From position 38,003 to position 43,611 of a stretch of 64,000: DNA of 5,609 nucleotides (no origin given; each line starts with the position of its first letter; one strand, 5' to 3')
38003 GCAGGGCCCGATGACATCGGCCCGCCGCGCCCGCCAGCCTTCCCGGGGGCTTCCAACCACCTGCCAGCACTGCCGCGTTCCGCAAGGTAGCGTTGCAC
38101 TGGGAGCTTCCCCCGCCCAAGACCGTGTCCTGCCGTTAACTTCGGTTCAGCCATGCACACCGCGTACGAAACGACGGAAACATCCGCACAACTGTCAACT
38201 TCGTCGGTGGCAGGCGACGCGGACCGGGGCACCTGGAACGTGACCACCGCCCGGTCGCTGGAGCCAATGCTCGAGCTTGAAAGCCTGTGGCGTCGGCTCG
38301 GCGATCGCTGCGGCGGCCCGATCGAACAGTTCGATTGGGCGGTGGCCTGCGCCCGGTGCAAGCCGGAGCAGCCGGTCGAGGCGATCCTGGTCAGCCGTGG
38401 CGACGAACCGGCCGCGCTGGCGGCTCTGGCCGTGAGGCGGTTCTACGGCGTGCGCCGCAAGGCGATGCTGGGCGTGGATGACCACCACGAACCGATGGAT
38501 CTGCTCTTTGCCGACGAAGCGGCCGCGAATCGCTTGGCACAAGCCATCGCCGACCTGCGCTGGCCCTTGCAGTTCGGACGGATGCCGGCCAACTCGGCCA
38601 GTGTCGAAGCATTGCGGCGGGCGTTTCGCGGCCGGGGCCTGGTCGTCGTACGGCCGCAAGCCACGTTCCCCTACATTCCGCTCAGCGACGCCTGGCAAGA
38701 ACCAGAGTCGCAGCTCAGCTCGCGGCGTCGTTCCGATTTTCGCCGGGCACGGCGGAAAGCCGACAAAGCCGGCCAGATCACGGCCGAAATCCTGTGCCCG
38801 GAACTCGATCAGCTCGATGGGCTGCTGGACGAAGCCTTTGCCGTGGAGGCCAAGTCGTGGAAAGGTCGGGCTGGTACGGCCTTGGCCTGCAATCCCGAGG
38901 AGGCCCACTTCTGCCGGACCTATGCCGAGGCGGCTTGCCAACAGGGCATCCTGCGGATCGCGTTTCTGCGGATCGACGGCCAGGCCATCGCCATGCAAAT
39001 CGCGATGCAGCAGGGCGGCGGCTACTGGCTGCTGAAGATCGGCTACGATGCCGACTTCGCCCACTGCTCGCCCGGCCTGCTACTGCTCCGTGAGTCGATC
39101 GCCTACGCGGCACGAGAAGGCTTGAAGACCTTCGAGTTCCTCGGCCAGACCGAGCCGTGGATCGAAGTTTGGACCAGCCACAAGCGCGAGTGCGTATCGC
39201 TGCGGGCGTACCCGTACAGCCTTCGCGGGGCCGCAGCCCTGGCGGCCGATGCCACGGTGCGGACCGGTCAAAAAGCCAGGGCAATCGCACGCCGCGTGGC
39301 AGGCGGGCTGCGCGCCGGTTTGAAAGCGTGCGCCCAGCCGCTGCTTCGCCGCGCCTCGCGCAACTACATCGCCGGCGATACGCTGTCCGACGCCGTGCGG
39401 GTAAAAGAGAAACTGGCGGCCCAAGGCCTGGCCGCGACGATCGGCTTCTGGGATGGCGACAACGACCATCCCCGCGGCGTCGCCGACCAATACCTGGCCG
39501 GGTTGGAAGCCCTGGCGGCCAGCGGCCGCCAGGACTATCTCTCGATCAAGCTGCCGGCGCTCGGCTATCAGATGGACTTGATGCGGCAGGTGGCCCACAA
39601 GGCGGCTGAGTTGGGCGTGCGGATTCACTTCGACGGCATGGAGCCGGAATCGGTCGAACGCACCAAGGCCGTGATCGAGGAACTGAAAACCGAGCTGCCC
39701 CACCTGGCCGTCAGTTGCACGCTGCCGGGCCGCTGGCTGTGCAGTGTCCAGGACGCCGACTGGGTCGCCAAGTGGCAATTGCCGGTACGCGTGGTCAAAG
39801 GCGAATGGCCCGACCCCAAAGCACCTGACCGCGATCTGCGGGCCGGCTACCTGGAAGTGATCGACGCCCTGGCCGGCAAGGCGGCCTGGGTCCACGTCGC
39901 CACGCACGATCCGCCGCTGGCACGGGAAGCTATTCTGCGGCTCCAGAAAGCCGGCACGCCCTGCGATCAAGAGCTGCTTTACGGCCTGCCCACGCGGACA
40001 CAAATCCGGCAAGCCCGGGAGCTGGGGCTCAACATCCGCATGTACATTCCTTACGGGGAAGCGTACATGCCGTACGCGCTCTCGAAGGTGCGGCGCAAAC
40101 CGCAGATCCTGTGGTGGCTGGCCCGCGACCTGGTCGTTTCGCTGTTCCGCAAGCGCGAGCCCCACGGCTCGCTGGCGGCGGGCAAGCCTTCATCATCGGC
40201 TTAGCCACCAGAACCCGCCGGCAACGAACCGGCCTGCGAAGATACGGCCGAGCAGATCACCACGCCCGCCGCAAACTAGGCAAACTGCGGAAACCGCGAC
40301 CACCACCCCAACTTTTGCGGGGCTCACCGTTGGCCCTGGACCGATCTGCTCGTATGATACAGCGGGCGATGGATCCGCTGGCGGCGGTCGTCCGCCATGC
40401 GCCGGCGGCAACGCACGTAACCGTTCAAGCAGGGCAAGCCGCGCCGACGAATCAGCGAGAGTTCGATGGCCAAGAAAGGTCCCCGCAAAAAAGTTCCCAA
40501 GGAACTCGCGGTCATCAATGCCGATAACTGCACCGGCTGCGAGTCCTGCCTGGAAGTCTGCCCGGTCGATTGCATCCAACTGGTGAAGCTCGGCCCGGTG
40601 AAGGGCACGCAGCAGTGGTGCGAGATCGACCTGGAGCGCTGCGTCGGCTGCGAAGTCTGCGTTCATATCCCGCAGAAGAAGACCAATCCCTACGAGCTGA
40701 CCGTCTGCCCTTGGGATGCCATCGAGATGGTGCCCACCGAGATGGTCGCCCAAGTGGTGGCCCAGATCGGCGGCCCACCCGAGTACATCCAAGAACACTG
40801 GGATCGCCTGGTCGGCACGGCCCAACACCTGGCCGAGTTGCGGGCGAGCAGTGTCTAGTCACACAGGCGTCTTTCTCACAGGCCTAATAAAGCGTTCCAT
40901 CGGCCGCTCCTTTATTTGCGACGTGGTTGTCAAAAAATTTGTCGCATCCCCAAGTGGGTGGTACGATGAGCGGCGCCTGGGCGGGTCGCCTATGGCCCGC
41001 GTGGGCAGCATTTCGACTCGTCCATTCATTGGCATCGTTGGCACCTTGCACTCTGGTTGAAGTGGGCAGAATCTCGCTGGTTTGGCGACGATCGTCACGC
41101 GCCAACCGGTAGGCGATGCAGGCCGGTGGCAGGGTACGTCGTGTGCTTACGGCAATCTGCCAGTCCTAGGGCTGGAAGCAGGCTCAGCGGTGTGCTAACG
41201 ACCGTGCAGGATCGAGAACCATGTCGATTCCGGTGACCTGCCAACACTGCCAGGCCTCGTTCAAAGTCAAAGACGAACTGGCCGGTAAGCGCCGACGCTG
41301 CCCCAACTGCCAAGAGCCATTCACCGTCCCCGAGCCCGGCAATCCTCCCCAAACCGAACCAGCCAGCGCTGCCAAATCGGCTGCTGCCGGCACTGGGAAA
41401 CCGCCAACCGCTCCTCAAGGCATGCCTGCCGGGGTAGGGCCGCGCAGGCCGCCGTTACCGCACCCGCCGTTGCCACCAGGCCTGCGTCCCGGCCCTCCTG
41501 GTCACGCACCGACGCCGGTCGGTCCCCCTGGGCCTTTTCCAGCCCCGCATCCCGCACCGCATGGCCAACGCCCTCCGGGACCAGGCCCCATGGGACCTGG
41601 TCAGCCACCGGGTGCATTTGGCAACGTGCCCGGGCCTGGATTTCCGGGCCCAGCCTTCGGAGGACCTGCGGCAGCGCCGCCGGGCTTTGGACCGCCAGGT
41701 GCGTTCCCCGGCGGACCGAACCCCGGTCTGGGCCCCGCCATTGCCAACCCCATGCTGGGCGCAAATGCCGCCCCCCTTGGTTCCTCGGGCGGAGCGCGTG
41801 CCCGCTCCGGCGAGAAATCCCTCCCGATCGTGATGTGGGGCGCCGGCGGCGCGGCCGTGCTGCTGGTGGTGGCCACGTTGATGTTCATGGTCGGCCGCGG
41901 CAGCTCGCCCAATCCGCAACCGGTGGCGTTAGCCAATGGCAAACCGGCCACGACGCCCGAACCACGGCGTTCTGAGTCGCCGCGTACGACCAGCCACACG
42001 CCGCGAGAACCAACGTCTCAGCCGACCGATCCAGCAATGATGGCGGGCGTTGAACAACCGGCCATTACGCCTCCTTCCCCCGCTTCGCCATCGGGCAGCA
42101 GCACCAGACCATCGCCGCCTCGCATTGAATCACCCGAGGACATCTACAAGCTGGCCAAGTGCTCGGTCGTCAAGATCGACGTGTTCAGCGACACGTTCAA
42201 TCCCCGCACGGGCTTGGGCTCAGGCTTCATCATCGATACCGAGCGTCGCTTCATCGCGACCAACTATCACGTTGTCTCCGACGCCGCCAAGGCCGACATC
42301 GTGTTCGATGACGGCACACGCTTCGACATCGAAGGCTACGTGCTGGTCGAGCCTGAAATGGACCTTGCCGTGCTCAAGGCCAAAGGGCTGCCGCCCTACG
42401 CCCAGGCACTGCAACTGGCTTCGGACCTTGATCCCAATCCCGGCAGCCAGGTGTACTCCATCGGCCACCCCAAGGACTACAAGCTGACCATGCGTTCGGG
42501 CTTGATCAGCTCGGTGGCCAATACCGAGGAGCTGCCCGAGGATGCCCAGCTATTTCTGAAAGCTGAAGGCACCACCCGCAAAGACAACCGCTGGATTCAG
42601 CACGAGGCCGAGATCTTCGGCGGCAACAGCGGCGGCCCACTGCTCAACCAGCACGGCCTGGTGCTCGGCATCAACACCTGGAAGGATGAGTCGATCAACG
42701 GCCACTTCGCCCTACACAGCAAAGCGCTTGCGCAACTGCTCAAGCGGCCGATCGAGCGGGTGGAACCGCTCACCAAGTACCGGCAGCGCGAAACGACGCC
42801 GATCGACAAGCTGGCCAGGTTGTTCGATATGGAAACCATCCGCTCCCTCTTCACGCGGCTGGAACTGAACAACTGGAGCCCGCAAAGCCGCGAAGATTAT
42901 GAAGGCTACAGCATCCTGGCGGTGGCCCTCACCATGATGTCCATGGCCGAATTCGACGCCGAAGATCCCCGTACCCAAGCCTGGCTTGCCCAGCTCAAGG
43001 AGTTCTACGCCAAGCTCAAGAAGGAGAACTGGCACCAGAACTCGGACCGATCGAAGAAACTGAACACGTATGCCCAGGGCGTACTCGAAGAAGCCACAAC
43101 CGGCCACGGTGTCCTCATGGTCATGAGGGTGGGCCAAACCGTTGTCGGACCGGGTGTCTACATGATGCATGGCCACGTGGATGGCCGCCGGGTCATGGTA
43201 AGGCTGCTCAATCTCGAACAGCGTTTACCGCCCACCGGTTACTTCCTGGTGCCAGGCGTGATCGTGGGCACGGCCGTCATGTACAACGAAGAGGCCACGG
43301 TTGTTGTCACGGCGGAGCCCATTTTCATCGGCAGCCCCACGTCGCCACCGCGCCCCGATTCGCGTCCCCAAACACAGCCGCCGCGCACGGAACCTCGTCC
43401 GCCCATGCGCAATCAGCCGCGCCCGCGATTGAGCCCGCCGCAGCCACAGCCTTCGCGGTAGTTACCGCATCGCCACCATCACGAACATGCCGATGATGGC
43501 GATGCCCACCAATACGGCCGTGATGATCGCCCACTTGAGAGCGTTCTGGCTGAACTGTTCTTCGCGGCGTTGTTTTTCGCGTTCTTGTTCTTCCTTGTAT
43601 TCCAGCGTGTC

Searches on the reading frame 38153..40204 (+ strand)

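Call 44: search_protein_families(library=pfam, proteins=[window:38153-40204:+], max_evalue=0.00001)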
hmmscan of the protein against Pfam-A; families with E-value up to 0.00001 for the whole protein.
window:38153-40204:+ (683 aa): 1 family
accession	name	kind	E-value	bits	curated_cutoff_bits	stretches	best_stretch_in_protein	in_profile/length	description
PF13480.13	Acetyltransf_6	-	1.6e-26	93.6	22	1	190-336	1-141/143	Acetyltransferase (GNAT) domain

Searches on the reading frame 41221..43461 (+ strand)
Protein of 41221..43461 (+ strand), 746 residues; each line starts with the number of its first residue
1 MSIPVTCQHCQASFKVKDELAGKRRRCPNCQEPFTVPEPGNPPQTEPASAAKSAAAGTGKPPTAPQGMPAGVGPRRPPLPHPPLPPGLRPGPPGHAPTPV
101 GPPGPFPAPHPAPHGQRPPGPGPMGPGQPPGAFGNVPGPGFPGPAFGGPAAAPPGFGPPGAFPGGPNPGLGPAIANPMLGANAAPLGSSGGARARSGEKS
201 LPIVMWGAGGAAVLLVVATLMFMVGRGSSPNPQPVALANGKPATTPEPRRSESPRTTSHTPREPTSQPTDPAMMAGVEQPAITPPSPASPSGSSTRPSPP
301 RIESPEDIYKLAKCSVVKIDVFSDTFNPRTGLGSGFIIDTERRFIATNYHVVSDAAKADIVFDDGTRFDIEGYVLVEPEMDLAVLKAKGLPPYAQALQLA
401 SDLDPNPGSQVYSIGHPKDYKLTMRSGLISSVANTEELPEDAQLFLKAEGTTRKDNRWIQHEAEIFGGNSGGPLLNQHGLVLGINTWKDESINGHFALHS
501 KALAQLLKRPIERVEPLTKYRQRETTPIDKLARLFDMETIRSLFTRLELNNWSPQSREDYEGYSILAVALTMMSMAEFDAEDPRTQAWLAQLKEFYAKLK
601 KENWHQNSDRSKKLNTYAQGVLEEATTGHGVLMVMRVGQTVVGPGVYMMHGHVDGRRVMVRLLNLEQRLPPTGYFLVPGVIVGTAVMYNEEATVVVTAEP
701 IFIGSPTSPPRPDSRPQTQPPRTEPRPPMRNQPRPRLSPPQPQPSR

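Call 44: search_protein_families(library=pfam, proteins=[window:41221-43461:+], max_evalue=0.00001)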
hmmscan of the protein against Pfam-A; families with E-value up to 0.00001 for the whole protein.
window:41221-43461:+ (746 aa): 2 families
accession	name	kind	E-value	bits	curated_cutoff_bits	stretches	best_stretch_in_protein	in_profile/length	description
PF13365.12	Trypsin_2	-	4.2e-25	89.6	27.6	1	333-484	1-144/144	Trypsin-like peptidase domain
PF00089.32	Trypsin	-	2.2e-12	47.7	20.6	1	334-491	28-201/220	Trypsin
